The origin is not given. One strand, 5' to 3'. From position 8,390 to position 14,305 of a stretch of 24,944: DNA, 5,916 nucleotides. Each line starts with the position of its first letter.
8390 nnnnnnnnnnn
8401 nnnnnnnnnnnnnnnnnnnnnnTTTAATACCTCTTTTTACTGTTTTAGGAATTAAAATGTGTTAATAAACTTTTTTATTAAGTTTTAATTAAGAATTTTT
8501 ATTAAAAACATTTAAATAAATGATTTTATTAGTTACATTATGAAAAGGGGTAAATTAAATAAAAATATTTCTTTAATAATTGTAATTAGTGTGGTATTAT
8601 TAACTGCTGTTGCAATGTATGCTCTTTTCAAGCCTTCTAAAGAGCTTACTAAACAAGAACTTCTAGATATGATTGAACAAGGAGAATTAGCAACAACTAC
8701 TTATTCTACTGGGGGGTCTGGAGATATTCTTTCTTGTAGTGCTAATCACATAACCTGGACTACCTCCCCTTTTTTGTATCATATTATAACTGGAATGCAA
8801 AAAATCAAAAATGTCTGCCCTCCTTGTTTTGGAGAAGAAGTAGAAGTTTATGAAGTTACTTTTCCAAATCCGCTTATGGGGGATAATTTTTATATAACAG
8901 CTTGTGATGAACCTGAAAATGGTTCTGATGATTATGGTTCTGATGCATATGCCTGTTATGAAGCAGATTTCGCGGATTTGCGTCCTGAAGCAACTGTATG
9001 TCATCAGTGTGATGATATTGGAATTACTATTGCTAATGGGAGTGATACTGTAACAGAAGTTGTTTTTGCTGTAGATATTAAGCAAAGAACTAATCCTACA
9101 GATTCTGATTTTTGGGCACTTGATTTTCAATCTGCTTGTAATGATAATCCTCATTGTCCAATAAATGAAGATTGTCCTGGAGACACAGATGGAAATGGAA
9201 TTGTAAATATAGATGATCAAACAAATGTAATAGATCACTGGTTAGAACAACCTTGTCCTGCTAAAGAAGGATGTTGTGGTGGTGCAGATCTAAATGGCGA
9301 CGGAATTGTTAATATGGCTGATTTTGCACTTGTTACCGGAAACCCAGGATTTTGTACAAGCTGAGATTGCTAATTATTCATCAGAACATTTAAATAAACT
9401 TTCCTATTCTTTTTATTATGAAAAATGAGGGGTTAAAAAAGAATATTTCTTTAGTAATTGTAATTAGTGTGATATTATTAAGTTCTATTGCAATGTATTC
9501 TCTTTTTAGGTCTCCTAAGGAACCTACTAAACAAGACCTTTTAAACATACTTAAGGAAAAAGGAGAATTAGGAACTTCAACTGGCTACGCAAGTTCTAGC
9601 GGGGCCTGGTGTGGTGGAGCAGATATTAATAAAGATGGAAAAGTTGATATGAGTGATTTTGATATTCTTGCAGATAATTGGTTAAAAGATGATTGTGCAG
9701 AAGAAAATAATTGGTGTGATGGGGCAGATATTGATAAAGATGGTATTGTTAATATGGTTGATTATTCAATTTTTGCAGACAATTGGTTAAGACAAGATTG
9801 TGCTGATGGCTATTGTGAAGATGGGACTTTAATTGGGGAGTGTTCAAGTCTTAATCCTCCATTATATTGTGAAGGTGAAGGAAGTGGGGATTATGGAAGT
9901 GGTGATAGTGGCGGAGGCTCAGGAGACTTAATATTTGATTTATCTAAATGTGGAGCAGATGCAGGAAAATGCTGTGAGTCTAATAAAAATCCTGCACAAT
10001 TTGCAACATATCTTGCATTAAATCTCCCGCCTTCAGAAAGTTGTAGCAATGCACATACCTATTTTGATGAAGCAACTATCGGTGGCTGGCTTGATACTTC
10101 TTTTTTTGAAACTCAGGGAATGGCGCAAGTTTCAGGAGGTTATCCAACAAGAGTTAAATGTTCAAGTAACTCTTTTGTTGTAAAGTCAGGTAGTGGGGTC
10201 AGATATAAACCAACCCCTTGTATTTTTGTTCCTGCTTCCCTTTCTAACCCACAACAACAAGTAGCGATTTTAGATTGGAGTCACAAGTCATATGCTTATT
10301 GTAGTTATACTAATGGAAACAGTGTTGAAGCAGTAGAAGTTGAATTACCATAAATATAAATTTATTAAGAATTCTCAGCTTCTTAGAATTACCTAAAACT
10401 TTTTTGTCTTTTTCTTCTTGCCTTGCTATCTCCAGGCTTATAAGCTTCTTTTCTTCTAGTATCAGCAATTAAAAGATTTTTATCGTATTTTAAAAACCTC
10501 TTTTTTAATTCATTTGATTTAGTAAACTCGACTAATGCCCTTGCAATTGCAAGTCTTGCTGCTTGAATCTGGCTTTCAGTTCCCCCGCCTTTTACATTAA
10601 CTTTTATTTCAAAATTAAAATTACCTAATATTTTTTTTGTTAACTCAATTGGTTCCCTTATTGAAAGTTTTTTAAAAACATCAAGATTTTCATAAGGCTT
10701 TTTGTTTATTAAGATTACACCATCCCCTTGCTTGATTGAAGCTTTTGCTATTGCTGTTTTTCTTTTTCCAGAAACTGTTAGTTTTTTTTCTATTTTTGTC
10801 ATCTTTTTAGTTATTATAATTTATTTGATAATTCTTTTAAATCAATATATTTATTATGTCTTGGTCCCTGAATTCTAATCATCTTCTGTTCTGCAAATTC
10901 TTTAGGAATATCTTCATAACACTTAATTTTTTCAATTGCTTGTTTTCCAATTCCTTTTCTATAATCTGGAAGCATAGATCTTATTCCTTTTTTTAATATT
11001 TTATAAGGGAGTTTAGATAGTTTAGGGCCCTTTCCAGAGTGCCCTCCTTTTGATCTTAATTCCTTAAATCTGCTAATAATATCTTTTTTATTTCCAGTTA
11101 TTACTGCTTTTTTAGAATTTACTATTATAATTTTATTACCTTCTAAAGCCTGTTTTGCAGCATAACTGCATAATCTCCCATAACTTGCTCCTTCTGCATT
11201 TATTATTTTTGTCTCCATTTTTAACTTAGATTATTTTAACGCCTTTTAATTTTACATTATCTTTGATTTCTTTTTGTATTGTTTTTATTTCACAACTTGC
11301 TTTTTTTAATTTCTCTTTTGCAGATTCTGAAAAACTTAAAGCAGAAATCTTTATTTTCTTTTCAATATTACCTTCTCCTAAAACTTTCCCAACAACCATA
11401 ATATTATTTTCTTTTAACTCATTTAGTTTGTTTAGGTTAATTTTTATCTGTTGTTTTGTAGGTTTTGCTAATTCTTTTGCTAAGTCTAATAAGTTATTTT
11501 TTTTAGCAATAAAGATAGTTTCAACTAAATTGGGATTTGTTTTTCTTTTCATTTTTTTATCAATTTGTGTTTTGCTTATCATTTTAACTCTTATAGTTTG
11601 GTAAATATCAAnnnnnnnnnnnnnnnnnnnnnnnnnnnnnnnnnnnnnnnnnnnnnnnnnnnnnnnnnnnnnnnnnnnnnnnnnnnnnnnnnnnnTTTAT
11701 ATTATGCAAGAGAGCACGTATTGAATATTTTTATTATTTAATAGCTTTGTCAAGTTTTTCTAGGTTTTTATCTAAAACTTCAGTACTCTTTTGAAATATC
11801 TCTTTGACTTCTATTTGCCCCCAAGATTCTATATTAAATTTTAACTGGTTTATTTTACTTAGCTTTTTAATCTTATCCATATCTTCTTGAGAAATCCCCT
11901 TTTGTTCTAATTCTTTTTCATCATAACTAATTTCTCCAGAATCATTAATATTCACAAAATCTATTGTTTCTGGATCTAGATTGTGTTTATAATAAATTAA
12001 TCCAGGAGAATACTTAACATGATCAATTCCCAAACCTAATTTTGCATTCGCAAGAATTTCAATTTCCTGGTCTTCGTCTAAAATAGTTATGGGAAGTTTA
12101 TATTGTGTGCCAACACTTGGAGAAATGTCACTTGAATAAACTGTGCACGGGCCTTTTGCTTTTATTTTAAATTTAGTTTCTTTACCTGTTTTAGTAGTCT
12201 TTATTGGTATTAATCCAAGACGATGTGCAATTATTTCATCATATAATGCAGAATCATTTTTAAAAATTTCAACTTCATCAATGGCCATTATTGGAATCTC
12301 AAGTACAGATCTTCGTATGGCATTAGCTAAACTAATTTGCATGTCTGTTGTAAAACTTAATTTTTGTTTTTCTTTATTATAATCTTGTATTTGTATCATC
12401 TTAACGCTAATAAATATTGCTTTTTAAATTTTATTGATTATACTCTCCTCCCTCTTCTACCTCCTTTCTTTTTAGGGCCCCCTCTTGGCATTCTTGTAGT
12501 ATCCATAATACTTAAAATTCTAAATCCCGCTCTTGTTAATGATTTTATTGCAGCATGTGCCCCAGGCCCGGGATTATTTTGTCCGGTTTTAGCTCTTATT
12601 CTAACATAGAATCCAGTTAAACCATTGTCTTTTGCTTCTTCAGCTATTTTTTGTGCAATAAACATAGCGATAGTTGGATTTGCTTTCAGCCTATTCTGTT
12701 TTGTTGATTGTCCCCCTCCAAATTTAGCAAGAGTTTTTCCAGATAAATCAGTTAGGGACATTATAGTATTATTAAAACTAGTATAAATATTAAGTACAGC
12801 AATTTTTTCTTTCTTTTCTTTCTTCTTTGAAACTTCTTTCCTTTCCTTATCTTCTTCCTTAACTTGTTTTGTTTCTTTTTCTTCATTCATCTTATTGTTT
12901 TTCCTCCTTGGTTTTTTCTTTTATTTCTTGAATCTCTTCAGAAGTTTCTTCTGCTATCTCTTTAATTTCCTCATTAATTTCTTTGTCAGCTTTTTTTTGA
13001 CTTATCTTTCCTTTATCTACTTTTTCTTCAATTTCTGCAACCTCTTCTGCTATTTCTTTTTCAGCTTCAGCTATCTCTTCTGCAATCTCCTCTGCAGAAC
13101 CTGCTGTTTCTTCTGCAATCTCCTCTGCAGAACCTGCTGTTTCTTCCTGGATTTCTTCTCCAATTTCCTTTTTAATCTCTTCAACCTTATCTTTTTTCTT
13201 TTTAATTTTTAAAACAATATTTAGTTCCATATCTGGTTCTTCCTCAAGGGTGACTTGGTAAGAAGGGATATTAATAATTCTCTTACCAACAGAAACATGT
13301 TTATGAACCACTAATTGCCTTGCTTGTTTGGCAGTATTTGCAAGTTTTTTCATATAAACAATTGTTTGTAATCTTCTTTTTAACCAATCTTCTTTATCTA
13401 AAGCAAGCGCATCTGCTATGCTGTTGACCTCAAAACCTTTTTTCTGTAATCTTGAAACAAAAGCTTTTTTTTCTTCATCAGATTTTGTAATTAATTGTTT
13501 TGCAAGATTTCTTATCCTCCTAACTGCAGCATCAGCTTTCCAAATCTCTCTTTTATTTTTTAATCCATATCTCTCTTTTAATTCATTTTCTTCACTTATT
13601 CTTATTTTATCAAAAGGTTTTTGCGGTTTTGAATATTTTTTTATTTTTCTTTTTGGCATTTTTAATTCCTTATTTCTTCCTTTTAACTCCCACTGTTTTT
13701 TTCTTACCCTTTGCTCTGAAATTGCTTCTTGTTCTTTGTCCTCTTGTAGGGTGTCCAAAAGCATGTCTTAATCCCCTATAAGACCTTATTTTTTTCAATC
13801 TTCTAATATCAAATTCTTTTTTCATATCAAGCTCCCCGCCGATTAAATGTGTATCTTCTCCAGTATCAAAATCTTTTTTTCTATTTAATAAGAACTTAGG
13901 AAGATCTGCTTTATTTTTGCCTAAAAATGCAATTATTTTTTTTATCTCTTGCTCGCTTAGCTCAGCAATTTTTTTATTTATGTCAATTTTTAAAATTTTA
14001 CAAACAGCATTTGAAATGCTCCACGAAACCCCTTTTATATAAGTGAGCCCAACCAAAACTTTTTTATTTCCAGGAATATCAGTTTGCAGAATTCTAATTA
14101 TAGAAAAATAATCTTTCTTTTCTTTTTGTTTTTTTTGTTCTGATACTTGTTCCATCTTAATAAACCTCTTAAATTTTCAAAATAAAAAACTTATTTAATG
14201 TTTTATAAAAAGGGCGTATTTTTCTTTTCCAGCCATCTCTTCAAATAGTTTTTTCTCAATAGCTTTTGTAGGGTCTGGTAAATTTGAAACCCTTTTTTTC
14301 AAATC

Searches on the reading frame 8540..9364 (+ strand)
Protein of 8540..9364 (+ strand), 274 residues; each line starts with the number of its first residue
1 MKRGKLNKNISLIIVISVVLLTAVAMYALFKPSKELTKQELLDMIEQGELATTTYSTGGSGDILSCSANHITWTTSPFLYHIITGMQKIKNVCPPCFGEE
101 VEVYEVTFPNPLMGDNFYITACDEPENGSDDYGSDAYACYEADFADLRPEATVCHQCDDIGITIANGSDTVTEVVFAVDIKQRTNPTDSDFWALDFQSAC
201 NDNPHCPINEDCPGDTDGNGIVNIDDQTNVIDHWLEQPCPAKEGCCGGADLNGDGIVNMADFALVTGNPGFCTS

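Call 85: search_protein_families(library=pfam, proteins=[window:8540-9364:+], max_evalue=0.001)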
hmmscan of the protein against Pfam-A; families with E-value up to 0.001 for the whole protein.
window:8540-9364:+ (274 aa): 1 family
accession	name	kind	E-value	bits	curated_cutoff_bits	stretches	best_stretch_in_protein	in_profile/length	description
PF00404.24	Dockerin_1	-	3.1e-06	27.7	22.9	1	213-266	1-53/57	Dockerin type I domain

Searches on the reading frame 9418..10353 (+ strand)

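Call 85: search_protein_families(library=pfam, proteins=[window:9418-10353:+], max_evalue=0.001)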
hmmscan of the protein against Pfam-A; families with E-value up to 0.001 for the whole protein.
window:9418-10353:+ (311 aa): 1 family
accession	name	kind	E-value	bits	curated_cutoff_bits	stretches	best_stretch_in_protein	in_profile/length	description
PF00404.24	Dockerin_1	-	9.1e-05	23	22.9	1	69-118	3-51/57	Dockerin type I domain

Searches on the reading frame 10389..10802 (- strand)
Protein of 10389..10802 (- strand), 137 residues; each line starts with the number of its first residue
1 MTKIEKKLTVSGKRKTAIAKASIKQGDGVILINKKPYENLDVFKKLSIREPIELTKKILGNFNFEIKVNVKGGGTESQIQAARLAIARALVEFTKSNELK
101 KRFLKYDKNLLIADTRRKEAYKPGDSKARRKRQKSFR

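Call 85: search_protein_families(library=pfam, proteins=[window:10389-10802:-], max_evalue=0.001)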
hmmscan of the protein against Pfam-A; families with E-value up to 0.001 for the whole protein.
window:10389-10802:- (137 aa): 1 family
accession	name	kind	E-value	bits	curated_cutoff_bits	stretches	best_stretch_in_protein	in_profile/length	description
PF00380.25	Ribosomal_S9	-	4.6e-33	114.7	22.5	1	12-137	1-121/121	Ribosomal protein S9/S16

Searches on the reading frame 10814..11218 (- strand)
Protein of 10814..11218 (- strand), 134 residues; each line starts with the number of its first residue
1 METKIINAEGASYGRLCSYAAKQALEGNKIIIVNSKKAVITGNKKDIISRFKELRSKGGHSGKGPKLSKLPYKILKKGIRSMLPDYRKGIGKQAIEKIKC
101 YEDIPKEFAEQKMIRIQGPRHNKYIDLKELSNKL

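Call 85: search_protein_families(library=pfam, proteins=[window:10814-11218:-], max_evalue=0.001)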
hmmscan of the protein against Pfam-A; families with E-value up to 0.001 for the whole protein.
window:10814-11218:- (134 aa): 1 family
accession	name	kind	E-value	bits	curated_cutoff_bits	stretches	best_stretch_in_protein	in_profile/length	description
PF00572.24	Ribosomal_L13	-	1.1e-12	48.5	23.8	1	5-106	5-118/119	Ribosomal protein L13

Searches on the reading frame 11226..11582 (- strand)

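Call 85: search_protein_families(library=pfam, proteins=[window:11226-11582:-], max_evalue=0.001)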
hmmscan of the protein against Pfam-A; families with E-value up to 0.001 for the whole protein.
window:11226-11582:- (118 aa): 2 families
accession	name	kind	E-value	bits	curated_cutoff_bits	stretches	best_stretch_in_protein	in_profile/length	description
PF00828.25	Ribosomal_L27A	-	1e-09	39.1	21.5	1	36-99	12-71/72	Ribosomal proteins 50S-L15, 50S-L18e, 60S-L27A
PF17135.9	Ribosomal_L18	-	0.00048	20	28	1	51-103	64-124/188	Ribosomal protein 60S L18 and 50S L18e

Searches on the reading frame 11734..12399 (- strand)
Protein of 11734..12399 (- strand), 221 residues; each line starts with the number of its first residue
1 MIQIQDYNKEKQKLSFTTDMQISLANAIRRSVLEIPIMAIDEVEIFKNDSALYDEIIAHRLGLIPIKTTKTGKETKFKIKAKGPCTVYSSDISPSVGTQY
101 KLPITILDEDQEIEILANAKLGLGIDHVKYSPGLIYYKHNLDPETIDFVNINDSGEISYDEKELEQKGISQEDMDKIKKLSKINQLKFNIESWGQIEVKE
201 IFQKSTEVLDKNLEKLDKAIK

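Call 85: search_protein_families(library=pfam, proteins=[window:11734-12399:-], max_evalue=0.001)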
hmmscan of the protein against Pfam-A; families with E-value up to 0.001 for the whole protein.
window:11734-12399:- (221 aa): 2 families
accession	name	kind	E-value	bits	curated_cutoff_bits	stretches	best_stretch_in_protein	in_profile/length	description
PF01193.29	RNA_pol_L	-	4.5e-10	39.5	24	1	20-212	7-73/74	RNA polymerase Rpb3/Rpb11 dimerisation domain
PF01000.31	RNA_pol_A_bac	-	3.2e-09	37.5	33.9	1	66-129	35-101/119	RNA polymerase Rpb3/RpoA insert domain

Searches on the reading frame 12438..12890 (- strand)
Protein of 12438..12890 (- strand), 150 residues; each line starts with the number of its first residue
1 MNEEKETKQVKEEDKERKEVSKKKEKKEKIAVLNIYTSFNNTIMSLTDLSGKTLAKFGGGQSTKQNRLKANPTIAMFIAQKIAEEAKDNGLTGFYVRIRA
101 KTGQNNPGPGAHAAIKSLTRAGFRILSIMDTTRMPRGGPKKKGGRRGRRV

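Call 85: search_protein_families(library=pfam, proteins=[window:12438-12890:-], max_evalue=0.001)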
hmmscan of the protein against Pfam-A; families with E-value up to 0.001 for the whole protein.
window:12438-12890:- (150 aa): 1 family
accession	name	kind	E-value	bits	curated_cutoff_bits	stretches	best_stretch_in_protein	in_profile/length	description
PF00411.24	Ribosomal_S11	-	5.2e-26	91.7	25.1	1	32-146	2-110/110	Ribosomal protein S11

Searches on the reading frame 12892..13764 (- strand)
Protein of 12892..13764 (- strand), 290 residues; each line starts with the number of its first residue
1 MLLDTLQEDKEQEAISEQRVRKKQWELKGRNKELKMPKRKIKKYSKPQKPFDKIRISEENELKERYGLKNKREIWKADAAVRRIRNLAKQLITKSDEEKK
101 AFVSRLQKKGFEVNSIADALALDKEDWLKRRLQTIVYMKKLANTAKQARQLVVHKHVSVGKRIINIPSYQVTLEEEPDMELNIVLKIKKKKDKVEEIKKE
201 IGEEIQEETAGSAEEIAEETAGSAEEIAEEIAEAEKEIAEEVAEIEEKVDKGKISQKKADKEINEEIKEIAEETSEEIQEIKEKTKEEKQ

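Call 85: search_protein_families(library=pfam, proteins=[window:12892-13764:-], max_evalue=0.001)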
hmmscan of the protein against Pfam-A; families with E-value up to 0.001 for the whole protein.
window:12892-13764:- (290 aa): 1 family
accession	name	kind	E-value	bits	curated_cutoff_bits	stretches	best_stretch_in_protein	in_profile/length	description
PF01479.30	S4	-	6.6e-13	48.6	22.8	1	130-175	1-46/48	S4 domain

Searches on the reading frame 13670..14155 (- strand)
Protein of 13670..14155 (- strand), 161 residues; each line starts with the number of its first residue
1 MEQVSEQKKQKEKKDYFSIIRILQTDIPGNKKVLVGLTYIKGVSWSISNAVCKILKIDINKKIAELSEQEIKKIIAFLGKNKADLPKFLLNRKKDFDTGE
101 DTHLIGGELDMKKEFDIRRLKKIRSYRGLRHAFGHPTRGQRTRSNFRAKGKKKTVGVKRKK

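Call 85: search_protein_families(library=pfam, proteins=[window:13670-14155:-], max_evalue=0.001)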
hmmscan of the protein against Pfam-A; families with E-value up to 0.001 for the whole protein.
window:13670-14155:- (161 aa): 1 family
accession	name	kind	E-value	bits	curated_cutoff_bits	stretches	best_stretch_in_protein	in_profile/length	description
PF00416.27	Ribosomal_S13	-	3.5e-38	131.3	31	1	21-147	1-127/128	Ribosomal protein S13/S18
